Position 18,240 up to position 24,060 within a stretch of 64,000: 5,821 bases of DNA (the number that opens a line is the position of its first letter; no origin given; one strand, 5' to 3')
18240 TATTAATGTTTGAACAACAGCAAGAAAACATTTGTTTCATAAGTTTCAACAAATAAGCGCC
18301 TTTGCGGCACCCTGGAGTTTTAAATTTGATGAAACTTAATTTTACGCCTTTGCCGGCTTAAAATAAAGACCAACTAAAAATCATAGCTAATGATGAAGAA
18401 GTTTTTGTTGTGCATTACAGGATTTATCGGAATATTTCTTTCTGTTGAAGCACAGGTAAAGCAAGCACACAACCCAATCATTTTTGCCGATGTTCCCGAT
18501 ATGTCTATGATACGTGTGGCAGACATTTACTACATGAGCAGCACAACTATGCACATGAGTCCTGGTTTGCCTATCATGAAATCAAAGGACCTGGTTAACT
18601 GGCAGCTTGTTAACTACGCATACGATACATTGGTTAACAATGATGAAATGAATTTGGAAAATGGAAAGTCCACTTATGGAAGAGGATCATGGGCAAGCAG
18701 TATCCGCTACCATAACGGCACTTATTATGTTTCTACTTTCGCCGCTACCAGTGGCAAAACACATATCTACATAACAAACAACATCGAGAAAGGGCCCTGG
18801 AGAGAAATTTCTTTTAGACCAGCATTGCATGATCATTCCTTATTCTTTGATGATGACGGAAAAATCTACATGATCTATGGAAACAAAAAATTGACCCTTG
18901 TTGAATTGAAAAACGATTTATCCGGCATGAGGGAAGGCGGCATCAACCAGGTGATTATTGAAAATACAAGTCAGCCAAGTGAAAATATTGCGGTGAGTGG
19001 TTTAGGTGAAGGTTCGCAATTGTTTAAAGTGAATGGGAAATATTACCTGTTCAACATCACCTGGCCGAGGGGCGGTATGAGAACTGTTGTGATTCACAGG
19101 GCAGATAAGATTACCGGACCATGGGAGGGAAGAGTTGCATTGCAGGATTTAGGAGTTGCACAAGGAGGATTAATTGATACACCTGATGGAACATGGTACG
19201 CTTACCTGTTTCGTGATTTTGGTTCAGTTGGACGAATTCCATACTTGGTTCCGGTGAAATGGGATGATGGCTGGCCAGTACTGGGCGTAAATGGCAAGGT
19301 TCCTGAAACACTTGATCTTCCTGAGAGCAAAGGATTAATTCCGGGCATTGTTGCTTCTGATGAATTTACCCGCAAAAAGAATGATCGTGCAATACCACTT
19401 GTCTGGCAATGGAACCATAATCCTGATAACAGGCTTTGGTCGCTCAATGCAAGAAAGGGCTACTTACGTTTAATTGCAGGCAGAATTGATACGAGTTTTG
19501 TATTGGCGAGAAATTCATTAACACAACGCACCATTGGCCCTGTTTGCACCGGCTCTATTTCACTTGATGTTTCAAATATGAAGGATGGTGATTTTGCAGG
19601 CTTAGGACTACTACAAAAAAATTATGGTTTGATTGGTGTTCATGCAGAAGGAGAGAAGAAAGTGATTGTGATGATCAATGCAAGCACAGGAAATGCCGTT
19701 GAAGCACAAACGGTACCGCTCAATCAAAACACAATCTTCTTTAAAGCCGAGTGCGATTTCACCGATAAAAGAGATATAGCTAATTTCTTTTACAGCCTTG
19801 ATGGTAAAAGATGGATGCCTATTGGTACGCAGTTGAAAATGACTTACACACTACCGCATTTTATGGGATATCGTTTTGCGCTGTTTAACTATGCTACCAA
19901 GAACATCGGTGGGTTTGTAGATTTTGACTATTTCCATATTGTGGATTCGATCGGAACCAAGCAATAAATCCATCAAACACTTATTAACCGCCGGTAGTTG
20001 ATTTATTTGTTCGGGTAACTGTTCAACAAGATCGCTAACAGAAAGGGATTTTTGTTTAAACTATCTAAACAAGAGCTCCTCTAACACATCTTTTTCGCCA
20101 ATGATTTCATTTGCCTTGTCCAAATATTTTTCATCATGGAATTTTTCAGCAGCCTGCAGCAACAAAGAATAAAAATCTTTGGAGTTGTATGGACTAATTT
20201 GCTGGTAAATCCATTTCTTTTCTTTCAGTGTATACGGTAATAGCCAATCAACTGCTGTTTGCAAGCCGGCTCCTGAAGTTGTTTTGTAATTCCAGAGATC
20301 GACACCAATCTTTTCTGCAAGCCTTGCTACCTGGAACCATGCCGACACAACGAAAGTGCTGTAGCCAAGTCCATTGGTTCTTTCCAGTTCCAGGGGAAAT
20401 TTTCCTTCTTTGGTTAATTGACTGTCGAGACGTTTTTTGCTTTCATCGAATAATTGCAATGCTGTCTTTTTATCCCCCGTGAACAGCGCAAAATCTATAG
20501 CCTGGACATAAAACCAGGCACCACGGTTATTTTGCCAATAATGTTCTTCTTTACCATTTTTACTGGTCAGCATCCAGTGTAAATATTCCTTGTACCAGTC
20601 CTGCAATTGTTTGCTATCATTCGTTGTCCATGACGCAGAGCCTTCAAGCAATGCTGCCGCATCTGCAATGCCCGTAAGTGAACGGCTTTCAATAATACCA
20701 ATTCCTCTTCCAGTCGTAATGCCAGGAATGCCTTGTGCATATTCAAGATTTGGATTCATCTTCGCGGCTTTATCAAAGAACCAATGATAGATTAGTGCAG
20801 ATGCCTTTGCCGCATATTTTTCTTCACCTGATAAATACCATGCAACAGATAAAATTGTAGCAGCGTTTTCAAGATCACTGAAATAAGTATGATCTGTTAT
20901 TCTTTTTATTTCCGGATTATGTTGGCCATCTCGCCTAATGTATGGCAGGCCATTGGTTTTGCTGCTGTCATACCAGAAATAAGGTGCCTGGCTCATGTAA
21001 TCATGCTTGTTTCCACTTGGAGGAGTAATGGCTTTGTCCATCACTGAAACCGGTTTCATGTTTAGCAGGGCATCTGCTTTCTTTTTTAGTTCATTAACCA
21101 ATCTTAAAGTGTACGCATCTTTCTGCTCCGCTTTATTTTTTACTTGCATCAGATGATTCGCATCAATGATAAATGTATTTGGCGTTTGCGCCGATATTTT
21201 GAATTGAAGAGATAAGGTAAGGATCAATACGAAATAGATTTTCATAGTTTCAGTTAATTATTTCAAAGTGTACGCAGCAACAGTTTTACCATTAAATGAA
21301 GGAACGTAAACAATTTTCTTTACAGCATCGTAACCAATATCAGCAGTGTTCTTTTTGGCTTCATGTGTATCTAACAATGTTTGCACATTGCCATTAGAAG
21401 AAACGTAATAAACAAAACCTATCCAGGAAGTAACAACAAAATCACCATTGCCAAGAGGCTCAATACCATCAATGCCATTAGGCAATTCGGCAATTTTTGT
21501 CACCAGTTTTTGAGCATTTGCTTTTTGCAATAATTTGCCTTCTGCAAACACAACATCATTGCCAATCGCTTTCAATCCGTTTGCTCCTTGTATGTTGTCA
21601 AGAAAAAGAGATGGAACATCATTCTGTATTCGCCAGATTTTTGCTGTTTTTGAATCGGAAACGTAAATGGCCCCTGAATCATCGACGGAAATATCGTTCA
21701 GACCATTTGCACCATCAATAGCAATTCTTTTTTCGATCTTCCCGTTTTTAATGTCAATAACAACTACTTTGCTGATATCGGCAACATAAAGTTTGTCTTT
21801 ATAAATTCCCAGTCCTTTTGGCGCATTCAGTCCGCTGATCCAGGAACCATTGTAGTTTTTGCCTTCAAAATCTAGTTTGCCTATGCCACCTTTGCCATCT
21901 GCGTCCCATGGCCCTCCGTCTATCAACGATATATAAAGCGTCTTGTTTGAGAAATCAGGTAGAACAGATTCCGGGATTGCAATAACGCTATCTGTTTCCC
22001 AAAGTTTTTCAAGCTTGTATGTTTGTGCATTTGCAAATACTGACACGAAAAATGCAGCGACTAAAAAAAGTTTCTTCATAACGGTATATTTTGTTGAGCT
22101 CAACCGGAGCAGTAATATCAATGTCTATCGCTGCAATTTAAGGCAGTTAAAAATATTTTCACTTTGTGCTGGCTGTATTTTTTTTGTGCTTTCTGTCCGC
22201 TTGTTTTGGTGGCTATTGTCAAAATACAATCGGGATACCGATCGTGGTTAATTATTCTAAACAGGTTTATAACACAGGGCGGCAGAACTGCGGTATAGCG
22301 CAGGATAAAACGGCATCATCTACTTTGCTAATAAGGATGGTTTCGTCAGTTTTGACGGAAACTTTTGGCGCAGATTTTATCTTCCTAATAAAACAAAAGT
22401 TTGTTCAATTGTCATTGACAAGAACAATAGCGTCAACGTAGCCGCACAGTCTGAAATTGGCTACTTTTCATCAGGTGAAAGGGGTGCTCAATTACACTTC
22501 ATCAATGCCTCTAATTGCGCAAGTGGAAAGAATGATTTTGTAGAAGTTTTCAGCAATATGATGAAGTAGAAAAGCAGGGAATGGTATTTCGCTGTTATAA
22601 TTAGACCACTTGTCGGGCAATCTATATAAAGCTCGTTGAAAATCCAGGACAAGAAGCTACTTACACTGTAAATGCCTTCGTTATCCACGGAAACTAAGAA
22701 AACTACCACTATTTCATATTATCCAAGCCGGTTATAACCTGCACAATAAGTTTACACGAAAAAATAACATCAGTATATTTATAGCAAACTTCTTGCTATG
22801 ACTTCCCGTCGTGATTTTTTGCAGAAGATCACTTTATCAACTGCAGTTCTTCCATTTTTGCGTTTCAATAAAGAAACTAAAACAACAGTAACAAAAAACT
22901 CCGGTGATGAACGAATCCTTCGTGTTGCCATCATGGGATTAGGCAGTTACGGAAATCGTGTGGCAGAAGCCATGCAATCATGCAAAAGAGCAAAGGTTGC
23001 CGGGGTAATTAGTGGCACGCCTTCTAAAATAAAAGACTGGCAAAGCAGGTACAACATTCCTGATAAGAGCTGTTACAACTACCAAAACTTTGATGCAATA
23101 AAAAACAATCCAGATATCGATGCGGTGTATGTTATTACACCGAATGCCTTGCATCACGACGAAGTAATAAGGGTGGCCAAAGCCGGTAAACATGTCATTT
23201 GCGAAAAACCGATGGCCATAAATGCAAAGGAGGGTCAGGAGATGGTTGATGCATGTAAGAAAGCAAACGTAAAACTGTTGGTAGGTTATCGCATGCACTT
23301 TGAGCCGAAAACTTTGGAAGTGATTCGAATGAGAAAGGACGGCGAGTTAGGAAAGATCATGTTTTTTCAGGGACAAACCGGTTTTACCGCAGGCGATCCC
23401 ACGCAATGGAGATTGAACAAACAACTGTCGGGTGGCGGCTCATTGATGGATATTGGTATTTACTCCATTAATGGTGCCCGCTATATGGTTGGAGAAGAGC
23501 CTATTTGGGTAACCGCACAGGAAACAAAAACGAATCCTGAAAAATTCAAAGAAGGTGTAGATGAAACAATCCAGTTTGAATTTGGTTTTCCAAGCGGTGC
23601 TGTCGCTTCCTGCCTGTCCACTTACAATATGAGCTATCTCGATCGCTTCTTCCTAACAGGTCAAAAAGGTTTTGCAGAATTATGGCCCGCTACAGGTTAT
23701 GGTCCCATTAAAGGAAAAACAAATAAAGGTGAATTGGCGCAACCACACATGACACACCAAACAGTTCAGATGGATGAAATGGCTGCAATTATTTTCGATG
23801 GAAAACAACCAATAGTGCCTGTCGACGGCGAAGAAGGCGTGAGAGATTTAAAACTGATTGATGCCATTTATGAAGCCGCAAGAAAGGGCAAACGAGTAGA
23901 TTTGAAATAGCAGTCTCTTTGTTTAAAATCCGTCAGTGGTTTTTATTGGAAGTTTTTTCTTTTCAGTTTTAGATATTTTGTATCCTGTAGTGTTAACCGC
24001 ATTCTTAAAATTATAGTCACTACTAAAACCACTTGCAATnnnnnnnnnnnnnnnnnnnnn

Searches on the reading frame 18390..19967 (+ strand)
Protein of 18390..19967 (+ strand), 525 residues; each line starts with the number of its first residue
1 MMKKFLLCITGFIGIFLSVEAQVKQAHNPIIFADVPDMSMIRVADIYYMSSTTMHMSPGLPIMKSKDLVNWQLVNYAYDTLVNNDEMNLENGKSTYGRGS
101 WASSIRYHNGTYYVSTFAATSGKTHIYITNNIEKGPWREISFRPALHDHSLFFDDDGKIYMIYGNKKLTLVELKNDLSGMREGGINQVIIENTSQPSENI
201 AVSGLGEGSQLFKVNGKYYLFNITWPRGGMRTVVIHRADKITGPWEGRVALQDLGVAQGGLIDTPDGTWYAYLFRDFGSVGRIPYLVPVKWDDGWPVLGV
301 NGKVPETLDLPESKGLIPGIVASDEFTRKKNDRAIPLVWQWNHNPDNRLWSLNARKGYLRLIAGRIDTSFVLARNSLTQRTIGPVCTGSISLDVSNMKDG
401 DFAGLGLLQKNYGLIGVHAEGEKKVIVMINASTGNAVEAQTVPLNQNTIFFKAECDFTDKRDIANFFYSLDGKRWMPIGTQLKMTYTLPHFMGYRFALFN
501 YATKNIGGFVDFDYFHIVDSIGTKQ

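Call 39: search_protein_families(library=ncbifam, proteins=[window:18390-19967:+], max_evalue=0.00001)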
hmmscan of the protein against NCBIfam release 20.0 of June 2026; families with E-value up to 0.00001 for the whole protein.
window:18390-19967:+ (525 aa): 1 family
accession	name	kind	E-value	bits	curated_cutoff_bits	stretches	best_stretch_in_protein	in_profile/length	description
NF053747.1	NdoAlphArabAbnA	equivalog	9.9e-10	38.3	480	1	13-270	12-267/310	arabinan endo-1,5-alpha-L-arabinosidase AbnA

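Call 42: search_protein_families(library=pfam, proteins=[window:18390-19967:+])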
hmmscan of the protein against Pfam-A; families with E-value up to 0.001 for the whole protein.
window:18390-19967:+ (525 aa): 2 families
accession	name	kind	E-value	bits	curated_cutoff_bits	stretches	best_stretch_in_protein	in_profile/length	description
PF04616.20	Glyco_hydro_43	-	3.2e-37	128.9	32.2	1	27-296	2-288/288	Glycosyl hydrolases family 43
PF17851.8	GH43_C2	-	2.8e-35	122.3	22.7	1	333-516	7-201/203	Beta xylosidase C-terminal Concanavalin A-like domain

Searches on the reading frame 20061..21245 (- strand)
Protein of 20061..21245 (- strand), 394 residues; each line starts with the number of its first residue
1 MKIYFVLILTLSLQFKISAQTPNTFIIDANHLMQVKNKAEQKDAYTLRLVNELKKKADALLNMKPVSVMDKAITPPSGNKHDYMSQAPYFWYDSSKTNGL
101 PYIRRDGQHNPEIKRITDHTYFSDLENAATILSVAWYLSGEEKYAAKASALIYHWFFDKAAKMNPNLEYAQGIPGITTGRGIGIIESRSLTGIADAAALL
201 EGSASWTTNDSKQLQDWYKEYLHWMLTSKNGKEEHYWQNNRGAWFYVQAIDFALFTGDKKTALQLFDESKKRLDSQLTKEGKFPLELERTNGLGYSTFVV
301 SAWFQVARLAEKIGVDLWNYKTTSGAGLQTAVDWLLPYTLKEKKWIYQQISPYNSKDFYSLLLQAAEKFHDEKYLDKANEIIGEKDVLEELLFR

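Call 7: search_protein_families(library=pfam, proteins=[window:20061-21245:-])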
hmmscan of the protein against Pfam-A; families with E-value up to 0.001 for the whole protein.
window:20061-21245:- (394 aa): 1 family
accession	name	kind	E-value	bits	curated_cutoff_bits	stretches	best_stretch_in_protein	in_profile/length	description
PF05426.18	Alginate_lyase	-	1e-81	274.9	22.2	1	67-345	1-275/275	Alginate lyase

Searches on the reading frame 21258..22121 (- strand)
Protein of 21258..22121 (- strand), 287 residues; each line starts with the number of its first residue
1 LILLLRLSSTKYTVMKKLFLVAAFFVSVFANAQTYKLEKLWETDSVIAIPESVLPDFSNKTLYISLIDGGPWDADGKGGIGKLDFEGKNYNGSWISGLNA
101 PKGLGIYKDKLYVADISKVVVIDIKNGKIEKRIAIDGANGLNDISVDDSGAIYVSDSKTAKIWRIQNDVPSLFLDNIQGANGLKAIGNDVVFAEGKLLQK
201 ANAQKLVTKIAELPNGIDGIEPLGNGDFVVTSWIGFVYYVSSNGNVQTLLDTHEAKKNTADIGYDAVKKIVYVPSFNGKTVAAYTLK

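Call 7: search_protein_families(library=pfam, proteins=[window:21258-22121:-])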
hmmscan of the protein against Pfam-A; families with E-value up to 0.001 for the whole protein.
window:21258-22121:- (287 aa): 2 families
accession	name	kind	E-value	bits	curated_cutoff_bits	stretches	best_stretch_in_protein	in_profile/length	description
PF01731.26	Arylesterase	-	3.7e-05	24.3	21.3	0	229-281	31-78/86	Arylesterase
PF08450.18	SGL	-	0.00086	19.4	26.3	0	108-159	51-106/246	SMP-30/Gluconolactonase/LRE-like region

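Call 39: search_protein_families(library=ncbifam, proteins=[window:21258-22121:-], max_evalue=0.00001)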
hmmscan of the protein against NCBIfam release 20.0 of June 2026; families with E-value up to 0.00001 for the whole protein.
window:21258-22121:- (287 aa): 0 families

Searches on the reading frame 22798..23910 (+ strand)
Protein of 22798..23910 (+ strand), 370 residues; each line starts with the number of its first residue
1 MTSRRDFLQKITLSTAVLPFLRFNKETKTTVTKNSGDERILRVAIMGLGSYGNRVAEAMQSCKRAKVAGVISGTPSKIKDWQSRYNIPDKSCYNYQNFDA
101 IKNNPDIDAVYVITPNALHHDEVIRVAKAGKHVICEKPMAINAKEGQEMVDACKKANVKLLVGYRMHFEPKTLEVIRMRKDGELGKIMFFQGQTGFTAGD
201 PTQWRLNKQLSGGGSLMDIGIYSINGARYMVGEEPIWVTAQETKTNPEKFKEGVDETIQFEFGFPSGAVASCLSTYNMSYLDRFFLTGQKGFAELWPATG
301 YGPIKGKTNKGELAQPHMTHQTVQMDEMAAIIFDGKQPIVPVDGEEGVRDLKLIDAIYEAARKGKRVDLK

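Call 7: search_protein_families(library=pfam, proteins=[window:22798-23910:+])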
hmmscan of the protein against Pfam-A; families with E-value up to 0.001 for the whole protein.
window:22798-23910:+ (370 aa): 3 families
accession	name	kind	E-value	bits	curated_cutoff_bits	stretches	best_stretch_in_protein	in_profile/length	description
PF01408.29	GFO_IDH_MocA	-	2.1e-29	103.1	24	1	41-164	1-120/120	Oxidoreductase family, NAD-binding Rossmann fold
PF22725.1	GFO_IDH_MocA_C3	-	8.1e-23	81.2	27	1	175-293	4-123/124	GFO/IDH/MocA C-terminal domain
PF02894.22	GFO_IDH_MocA_C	-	1.4e-17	64.6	22.9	1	181-369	6-218/218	Oxidoreductase family, C-terminal alpha/beta domain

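Call 39: search_protein_families(library=ncbifam, proteins=[window:22798-23910:+], max_evalue=0.00001)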
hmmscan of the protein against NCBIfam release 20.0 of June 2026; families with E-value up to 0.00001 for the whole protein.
window:22798-23910:+ (370 aa): 8 families
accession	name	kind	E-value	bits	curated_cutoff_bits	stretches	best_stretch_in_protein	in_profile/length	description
NF041392.1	XylDh_Gfo6_Halo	equivalog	4.4e-61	206.6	350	1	37-369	13-350/350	D-xylose 1-dehydrogenase Gfo6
TIGR04380.1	myo_inos_iolG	equivalog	5e-35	120.9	355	1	41-367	2-329/330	inositol 2-dehydrogenase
NF052479.1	LevoglcsnDh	equivalog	1.6e-28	99.5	650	1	95-235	62-206/386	levoglucosan dehydrogenase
NF040723.1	UDP-GlcNAcDh_Arch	equivalog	2.6e-20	73.2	450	1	41-242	1-188/302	UDP-N-acetylglucosamine 3-dehydrogenase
NF008607.0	PRK11579.1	subfamily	1.5e-11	43.9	330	1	59-232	24-190/346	oxidoreductase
NF052679.1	InsChiInosDhIolG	equivalog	1.9e-11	43.6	540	1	41-170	3-131/343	bifunctional inositol 2-dehydrogenase/D-chiro-inositol 1-dehydrogenase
NF058561.1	BT_2158_fam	equivalog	2e-08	33.3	750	1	3-188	1-178/487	glycoside 3-dehydrogenase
NF058563.1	BT_2159_fam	equivalog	6e-08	32.1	650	1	42-188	2-144/350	disaccharide 3-dehydrogenase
